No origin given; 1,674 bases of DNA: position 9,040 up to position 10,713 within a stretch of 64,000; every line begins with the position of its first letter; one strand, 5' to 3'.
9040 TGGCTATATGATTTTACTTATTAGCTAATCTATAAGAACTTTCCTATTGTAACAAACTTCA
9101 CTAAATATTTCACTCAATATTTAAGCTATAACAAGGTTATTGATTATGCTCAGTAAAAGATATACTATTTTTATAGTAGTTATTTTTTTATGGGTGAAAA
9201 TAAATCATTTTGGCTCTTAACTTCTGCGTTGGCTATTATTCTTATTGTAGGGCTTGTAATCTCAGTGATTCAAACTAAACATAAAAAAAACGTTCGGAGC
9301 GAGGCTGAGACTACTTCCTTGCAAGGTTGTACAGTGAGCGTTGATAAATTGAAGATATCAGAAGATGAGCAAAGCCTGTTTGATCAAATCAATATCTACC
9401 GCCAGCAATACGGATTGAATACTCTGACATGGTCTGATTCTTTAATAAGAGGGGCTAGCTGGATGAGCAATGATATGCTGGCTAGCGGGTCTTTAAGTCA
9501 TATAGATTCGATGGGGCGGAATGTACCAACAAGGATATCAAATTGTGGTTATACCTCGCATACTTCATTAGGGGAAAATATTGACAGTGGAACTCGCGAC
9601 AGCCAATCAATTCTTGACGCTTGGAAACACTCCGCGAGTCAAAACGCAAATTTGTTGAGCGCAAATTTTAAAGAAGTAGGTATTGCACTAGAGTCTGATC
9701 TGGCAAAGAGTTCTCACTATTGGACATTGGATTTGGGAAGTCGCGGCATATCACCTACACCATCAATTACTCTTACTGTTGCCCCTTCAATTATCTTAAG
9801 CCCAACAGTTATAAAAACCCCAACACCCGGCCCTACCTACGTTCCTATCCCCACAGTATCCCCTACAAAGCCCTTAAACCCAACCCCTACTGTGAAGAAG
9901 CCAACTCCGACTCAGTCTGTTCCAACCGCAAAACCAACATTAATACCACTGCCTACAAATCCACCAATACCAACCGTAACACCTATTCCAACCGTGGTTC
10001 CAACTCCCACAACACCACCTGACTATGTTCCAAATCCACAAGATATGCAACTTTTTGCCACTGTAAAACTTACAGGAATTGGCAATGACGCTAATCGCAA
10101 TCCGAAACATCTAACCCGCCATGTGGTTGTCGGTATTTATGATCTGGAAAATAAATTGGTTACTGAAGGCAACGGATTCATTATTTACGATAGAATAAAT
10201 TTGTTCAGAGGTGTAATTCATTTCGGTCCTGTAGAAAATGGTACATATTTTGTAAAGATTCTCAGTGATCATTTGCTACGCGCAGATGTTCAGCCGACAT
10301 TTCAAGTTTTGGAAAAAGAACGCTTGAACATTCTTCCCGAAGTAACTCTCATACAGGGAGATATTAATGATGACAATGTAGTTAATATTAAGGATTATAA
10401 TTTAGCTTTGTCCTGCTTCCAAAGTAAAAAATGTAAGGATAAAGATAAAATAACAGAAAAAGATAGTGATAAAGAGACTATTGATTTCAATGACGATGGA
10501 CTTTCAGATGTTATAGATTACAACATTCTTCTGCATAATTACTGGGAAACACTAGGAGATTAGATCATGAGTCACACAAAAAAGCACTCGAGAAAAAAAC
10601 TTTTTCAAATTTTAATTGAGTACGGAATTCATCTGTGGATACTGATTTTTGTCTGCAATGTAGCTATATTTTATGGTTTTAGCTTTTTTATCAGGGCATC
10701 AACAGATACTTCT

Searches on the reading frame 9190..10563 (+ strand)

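Call 50: search_protein_families(library=pfam, proteins=[window:9190-10563:+], max_evalue=0.00001)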
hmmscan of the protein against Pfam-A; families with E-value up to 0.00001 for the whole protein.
window:9190-10563:+ (457 aa): 1 family
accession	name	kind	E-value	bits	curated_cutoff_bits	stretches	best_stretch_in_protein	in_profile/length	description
PF00188.32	CAP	-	4.9e-15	56.8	21.1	1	65-181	2-116/117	Cysteine-rich secretory protein family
